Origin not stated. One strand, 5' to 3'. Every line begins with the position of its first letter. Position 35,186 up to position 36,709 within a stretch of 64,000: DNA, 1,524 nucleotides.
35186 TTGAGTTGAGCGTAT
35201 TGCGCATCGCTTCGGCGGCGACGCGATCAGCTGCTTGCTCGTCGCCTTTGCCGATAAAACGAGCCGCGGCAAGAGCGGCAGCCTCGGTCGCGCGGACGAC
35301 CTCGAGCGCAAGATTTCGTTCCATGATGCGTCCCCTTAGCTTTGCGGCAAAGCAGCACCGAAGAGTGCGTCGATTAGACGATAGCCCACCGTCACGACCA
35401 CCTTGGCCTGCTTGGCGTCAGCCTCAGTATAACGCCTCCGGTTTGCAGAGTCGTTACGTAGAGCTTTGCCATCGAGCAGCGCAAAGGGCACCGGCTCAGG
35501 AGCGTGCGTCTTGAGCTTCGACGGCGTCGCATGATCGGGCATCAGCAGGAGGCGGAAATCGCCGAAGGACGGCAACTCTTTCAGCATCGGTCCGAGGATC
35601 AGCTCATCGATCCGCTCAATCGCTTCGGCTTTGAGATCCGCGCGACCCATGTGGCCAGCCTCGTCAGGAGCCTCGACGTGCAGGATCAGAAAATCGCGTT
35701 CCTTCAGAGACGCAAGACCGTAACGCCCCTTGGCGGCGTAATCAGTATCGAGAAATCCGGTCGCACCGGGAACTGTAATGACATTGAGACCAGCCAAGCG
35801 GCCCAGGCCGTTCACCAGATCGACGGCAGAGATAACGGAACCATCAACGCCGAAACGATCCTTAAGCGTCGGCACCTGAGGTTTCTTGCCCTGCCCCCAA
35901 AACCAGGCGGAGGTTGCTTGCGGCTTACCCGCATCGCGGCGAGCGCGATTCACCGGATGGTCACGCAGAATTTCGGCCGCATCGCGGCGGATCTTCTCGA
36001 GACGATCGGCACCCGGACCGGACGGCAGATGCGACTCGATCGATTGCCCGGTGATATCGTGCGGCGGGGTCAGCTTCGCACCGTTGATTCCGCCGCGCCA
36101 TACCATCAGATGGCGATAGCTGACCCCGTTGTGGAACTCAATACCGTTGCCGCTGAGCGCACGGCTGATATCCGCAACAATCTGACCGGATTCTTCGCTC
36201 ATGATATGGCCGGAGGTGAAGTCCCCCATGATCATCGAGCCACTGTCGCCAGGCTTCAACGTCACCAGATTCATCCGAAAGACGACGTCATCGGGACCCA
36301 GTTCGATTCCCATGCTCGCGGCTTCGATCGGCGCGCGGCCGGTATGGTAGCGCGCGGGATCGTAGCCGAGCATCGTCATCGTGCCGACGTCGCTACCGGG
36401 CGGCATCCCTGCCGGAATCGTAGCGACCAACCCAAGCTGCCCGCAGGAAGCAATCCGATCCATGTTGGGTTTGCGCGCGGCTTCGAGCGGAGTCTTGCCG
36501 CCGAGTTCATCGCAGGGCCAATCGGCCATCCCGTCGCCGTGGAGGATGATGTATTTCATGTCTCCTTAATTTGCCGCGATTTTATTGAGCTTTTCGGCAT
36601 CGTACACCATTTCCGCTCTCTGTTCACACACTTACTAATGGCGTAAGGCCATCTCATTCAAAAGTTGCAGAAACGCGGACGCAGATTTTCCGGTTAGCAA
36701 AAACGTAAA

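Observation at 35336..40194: Threonine locus lacks thrB; an ApgM-family phosphoglycerate-mutase homolog is the candidate homoserine kinase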

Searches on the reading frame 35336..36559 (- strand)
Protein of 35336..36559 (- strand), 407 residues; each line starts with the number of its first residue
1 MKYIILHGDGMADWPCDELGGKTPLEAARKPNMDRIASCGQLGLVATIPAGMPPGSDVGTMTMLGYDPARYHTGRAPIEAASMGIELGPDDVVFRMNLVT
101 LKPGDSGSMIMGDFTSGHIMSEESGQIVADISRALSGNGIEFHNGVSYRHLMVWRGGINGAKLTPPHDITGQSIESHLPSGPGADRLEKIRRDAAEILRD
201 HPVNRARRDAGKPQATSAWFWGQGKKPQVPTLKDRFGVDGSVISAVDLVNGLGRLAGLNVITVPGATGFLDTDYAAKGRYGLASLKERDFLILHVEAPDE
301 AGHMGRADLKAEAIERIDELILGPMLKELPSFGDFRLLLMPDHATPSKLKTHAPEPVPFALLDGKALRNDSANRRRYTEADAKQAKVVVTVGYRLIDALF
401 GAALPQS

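Call 3: search_protein_families(library=ncbifam, proteins=[window:35336-36559:-])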
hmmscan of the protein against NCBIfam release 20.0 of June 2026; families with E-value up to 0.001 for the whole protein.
window:35336-36559:- (407 aa): 6 families
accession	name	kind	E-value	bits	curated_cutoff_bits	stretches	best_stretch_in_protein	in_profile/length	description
NF003242.0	PRK04200.1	equivalog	2.7e-154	513.8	426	1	1-400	1-393/395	cofactor-independent phosphoglycerate mutase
TIGR02535.1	hyp_Hser_kinase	hypoth_equivalog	5.9e-148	492.9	446.3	1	1-399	1-395/397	proposed homoserine kinase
TIGR00306.2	apgM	subfamily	1.3e-145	485.5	320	1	2-399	1-402/403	2,3-bisphosphoglycerate-independent phosphoglycerate mutase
NF003104.0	PRK04024.1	equivalog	2.6e-82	276.8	489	1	1-392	3-393/412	2,3-bisphosphoglycerate-independent phosphoglycerate mutase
NF038358.1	phophono_PhpG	equivalog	5.9e-62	209.7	545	2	184-400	205-416/417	CMP-5'-phosphonoformate--3-phosphoglycerate phosphonoformyl transferase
NF003160.0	PRK04135.1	equivalog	3.5e-49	167.5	468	1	2-400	17-392/403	2,3-bisphosphoglycerate-independent phosphoglycerate mutase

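Call 4: search_protein_families(library=pfam, proteins=[window:35336-36559:-])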
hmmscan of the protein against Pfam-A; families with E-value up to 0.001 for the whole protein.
window:35336-36559:- (407 aa): 2 families
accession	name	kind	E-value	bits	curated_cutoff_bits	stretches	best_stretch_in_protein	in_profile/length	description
PF10143.14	PhosphMutase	-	1.2e-53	182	21.5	1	37-204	1-170/170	2,3-bisphosphoglycerate-independent phosphoglycerate mutase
PF01676.23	Metalloenzyme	-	4.7e-37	128.3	24.3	1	1-368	1-227/252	Metalloenzyme superfamily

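Call 9: find_homologous_proteins(query=window:35336-36559:-, max_evalue=1e-10)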
Query window:35336-36559:- (407 aa): 7998 proteins with E <= 1e-10 among 8000 candidates; the best 120 are listed.
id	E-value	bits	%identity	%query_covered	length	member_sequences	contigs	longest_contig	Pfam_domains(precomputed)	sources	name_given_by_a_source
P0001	2.9e-273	924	100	100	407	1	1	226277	PF10143.15,PF01676.24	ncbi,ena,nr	ncbi:MAG TPA: cofactor-independent phosphoglycerate mutase [Candidatus Binataceae bacterium]|nr:cofa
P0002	2.2e-270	914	99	100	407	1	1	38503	PF10143.15,PF01676.24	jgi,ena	-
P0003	7.9e-270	913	99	100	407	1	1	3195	PF10143.15,PF01676.24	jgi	-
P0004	2.5e-269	911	99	100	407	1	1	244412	PF10143.15,PF01676.24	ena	-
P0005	5.3e-264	893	97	100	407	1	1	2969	PF10143.15,PF01676.24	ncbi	-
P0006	1.8e-255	865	93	100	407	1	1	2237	PF10143.15,PF01676.24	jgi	-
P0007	1.1e-250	850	93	99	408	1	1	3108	PF10143.15,PF01676.24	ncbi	-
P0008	8.5e-239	810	86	100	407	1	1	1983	PF10143.15,PF01676.24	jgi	jgi:2,3-bisphosphoglycerate-independent phosphoglycerate mutase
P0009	5.6e-237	804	88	99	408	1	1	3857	PF10143.15,PF01676.24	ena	-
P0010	5.3e-232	788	85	100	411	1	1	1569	PF10143.15,PF01676.24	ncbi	-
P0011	6.1e-232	788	85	100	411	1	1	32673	PF10143.15,PF01676.24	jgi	jgi:2,3-bisphosphoglycerate-independent phosphoglycerate mutase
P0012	1.7e-223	760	81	100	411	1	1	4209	PF10143.15,PF01676.24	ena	-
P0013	2.7e-222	756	81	100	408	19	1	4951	PF10143.15,PF01676.24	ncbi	-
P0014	1.6e-219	747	79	100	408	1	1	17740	PF10143.15,PF01676.24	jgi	jgi:2,3-bisphosphoglycerate-independent phosphoglycerate mutase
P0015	1.8e-218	743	79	100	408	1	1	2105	PF10143.15,PF01676.24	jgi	jgi:2,3-bisphosphoglycerate-independent phosphoglycerate mutase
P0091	3.8e-202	690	75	99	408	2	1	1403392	PF10143.15,PF01676.24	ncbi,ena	-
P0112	9.1e-201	685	74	100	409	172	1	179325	PF10143.15,PF01676.24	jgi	jgi:2,3-bisphosphoglycerate-independent phosphoglycerate mutase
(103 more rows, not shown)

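Call 10: find_encoding_contigs(protein=window:35336-36559:-, flank=10000, max_places=6)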
Protein window:35336-36559:- (407 aa): 1 contig read that carries it; 1 place shown.
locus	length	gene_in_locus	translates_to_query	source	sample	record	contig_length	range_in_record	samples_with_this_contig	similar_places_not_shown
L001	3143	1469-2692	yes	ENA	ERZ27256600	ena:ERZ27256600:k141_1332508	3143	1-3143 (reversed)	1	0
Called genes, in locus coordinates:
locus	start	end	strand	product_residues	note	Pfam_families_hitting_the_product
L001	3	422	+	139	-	PF00291:PALP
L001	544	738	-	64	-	PF04964:Flp_Fap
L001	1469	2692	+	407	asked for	PF01676:Metalloenzyme, PF10143:PhosphMutase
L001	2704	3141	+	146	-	?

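Call 11: search_solved_structures(query=window:35336-36559:-, max_evalue=0.001, show_alignments=3)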
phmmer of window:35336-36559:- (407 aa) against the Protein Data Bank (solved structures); distinct sequences matched with E-value up to 0.001: 3.
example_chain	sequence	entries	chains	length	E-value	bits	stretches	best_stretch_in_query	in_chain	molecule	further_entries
2zkt_A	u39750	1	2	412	1.5e-59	205.1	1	5-383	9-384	2,3-bisphosphoglycerate-independent phosphoglycerate mutase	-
3kd8_A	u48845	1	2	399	3.4e-48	167.7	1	4-373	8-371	2,3-bisphosphoglycerate-independent phosphoglycerate mutase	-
3idd_A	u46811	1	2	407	4e-48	167.5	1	4-373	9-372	2,3-bisphosphoglycerate-independent phosphoglycerate mutase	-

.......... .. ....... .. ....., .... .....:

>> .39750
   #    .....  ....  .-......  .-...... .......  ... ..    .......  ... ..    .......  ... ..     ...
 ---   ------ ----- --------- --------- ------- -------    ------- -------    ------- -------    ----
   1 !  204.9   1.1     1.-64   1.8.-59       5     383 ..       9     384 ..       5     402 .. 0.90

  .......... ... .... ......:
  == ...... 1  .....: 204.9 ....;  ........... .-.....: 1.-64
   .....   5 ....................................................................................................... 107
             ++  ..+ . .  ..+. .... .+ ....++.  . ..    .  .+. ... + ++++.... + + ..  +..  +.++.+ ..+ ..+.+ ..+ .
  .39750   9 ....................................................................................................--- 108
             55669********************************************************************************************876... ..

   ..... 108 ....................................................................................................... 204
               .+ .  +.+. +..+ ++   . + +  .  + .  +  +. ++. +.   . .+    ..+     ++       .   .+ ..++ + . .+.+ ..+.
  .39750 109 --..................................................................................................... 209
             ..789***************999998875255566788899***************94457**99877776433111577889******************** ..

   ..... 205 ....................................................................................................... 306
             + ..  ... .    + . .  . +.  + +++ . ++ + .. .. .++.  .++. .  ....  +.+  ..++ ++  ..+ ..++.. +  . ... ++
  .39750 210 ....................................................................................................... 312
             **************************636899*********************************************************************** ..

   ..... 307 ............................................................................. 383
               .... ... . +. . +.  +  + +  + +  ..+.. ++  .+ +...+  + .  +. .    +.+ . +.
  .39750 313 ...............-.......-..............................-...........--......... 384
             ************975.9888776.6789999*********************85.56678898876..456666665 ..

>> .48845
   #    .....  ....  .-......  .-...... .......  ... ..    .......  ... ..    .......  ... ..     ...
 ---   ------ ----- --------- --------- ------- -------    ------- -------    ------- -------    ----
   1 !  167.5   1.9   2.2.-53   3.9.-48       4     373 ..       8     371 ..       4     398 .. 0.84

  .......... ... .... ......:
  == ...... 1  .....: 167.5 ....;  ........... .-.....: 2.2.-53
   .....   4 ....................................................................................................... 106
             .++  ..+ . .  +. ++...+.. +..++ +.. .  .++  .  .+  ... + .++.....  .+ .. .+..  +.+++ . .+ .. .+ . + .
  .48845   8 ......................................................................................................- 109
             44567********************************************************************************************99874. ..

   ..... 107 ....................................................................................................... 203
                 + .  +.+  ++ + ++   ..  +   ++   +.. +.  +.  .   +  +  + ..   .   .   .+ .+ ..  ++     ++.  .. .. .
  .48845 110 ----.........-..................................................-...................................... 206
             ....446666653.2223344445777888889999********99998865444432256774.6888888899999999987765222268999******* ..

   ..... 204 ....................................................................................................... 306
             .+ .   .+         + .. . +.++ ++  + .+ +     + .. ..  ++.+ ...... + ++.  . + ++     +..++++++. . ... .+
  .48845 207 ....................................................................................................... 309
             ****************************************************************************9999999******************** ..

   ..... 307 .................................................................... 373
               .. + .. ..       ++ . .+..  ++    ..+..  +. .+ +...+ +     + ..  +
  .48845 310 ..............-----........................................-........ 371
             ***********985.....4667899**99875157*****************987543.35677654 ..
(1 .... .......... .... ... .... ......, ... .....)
